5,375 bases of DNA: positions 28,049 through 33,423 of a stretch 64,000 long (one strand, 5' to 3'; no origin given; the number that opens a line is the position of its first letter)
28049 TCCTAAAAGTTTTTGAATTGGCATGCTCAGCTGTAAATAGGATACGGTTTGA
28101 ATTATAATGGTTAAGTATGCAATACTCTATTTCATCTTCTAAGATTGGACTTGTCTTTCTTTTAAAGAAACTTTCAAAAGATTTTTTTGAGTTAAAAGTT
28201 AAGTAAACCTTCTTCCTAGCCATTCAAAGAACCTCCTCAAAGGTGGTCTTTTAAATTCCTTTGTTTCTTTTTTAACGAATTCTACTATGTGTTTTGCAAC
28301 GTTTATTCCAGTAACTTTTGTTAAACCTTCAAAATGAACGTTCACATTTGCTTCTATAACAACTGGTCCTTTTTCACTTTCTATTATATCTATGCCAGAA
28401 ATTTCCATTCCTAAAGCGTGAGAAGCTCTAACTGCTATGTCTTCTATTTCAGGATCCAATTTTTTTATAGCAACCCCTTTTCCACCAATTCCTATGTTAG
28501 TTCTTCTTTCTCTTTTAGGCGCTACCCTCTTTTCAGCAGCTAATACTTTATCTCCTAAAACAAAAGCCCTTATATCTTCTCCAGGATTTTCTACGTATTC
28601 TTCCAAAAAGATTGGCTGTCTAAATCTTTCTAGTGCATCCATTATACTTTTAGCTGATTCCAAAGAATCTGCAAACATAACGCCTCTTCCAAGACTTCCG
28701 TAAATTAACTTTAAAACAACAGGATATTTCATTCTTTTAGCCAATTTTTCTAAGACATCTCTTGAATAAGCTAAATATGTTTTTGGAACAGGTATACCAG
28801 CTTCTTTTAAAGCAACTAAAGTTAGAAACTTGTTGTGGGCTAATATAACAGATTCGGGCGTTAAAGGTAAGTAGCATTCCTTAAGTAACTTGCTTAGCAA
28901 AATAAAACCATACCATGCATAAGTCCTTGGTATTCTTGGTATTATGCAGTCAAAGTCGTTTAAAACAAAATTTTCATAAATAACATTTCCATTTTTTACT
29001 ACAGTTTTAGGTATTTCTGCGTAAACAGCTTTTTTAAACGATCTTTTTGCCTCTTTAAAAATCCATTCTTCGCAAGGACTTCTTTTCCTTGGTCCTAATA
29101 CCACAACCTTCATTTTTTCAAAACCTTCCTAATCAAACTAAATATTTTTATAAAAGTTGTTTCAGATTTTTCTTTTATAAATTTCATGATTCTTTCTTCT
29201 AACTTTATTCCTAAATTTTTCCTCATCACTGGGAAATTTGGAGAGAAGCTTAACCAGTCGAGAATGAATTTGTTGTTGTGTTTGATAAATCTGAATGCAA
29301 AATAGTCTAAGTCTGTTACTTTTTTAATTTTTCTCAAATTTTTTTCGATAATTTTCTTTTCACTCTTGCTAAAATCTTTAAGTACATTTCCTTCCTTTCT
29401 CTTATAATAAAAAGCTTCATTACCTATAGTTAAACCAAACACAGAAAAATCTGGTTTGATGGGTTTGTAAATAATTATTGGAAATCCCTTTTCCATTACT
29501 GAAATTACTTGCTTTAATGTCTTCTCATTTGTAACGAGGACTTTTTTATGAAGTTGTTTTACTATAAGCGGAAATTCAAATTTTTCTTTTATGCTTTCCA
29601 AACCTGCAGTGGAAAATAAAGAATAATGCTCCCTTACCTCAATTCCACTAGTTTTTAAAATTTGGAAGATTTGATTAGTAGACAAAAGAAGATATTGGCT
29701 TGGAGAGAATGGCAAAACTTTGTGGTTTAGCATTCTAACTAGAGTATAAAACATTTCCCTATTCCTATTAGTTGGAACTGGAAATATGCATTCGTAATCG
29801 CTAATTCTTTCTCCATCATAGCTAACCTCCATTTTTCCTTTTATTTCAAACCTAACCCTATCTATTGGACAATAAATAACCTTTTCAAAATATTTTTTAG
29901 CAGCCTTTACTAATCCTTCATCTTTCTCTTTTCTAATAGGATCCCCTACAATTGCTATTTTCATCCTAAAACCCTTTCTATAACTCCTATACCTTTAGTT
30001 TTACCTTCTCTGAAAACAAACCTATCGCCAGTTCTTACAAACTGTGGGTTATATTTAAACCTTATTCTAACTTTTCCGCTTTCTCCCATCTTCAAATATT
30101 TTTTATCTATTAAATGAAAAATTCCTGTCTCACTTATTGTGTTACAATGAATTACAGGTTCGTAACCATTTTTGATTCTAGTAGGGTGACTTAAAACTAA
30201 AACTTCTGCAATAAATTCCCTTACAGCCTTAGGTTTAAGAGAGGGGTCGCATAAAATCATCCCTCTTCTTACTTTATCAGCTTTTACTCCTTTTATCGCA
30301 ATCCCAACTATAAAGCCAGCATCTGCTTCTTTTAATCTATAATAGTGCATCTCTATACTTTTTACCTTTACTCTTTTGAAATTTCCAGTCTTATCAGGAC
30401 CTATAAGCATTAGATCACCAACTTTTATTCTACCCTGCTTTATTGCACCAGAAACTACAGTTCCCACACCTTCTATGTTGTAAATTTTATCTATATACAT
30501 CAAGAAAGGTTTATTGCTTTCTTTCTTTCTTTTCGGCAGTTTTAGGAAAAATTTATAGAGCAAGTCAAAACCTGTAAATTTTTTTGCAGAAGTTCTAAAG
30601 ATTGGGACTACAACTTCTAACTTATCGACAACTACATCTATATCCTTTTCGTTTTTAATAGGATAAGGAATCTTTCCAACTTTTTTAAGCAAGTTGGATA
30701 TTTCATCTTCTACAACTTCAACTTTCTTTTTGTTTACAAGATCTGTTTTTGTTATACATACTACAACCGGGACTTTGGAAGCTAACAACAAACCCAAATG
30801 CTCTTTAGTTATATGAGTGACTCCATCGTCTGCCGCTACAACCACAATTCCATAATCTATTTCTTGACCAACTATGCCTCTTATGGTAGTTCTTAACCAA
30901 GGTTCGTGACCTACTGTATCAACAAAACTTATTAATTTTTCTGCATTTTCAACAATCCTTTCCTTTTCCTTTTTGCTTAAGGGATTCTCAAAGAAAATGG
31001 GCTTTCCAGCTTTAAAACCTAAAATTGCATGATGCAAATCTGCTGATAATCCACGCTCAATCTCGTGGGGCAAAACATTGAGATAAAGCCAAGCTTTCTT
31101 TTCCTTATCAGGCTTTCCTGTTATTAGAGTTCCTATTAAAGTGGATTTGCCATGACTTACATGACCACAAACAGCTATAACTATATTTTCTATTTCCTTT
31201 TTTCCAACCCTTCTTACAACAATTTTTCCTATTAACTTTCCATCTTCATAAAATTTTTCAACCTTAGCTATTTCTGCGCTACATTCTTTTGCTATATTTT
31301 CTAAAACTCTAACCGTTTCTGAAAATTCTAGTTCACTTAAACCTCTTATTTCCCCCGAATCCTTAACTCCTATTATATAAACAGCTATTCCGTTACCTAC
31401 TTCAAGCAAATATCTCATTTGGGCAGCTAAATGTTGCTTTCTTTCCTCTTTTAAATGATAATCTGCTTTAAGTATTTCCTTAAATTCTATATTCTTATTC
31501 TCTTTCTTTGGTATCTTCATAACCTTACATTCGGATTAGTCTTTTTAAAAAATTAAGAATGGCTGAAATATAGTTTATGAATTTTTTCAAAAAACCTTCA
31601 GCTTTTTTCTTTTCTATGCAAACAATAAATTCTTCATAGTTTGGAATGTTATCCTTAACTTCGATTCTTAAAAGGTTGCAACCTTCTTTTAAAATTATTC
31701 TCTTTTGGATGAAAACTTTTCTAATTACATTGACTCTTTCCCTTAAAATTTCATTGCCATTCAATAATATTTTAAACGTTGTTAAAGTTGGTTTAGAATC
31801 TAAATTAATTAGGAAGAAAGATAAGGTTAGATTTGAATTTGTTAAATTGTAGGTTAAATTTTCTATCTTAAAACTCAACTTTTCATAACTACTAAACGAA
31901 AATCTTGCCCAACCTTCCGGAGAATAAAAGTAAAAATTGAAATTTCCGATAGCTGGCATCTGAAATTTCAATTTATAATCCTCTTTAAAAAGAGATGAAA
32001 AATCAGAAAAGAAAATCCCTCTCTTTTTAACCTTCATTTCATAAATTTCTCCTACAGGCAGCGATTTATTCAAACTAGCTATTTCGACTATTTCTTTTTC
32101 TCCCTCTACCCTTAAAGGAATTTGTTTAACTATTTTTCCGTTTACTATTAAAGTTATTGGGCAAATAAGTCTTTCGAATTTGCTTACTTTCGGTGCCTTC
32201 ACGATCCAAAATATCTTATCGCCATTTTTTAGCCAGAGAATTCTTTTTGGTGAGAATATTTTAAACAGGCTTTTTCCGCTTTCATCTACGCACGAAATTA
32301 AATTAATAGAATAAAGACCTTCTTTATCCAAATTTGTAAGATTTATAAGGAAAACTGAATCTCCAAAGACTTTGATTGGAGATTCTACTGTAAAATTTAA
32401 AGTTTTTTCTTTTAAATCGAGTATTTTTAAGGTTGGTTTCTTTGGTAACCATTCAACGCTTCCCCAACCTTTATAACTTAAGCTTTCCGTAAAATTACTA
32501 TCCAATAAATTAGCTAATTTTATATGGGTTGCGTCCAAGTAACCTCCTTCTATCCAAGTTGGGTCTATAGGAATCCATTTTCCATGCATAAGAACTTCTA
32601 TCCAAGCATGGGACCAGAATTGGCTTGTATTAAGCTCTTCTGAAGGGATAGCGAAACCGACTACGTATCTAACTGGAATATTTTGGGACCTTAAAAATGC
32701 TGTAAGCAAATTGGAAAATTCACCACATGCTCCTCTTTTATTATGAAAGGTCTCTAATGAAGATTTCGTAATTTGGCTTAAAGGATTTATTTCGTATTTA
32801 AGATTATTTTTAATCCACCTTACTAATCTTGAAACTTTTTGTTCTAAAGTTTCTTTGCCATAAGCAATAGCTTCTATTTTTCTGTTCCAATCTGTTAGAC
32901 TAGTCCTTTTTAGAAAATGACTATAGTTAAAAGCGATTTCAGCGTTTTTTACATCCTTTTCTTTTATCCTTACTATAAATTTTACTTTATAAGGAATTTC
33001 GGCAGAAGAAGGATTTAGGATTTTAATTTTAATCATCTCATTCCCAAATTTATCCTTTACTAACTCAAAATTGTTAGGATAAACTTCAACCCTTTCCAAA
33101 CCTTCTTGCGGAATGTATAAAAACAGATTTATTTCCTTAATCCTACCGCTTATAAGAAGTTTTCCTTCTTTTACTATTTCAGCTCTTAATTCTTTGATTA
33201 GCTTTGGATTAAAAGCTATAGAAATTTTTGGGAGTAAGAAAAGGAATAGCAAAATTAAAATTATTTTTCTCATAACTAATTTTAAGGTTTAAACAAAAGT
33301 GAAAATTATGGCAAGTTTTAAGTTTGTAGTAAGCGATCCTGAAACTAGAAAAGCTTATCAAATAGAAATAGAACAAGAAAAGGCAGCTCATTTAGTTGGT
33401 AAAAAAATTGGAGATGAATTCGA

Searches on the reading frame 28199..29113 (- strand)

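Call 61: search_protein_families(library=pfam, proteins=[window:28199-29113:-], max_evalue=0.00001)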
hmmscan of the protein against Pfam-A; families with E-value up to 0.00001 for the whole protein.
window:28199-29113:- (304 aa): 6 families
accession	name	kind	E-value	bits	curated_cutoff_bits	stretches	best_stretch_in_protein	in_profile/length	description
PF08443.16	RimK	-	7e-39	133.8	21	1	92-279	1-187/188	RimK-like ATP-grasp domain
PF02955.21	GSH-S_ATP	-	2.3e-11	43.9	23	1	109-247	12-155/175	Prokaryotic glutathione synthetase, ATP-grasp domain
PF02655.19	ATP-grasp_3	-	1.4e-09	38.7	23.2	1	92-256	1-154/160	ATP-grasp domain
PF02222.28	ATP-grasp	-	1e-08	35.5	27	1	101-176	2-78/179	ATP-grasp domain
PF14397.11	ATPgrasp_ST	-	3.8e-07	30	31.4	0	89-151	16-82/278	Sugar-transfer associated ATP-grasp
PF02786.22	CPSase_L_D2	-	4.3e-06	26.8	19.8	0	101-189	8-103/211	Carbamoyl-phosphate synthase L chain, ATP binding domain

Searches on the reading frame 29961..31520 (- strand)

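Call 60: search_protein_families(library=pfam, proteins=[window:29961-31520:-], max_evalue=0.00001)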
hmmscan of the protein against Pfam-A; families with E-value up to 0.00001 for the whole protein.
window:29961-31520:- (519 aa): 4 families
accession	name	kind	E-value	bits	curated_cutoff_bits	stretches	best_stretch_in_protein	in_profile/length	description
PF00009.33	GTP_EFTU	-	3.2e-32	112.1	26.5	1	113-326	4-183/188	Elongation factor Tu GTP binding domain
PF03144.31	GTP_EFTU_D2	-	8.5e-13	49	30.3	1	353-424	1-73/73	Elongation factor Tu domain 2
PF03143.23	GTP_EFTU_D3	-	1.4e-09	38.6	27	1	430-517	2-105/106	Elongation factor Tu C-terminal domain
PF03193.22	RsgA_GTPase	-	4e-06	27.2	30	0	218-281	20-86/174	RsgA GTPase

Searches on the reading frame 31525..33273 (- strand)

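Call 60: search_protein_families(library=pfam, proteins=[window:31525-33273:-], max_evalue=0.00001)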
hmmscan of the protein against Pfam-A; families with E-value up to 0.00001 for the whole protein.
window:31525-33273:- (582 aa): 1 family
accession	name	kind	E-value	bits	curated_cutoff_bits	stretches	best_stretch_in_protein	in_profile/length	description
PF01841.26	Transglut_core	-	6.9e-21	75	23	1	136-238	7-108/108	Transglutaminase-like superfamily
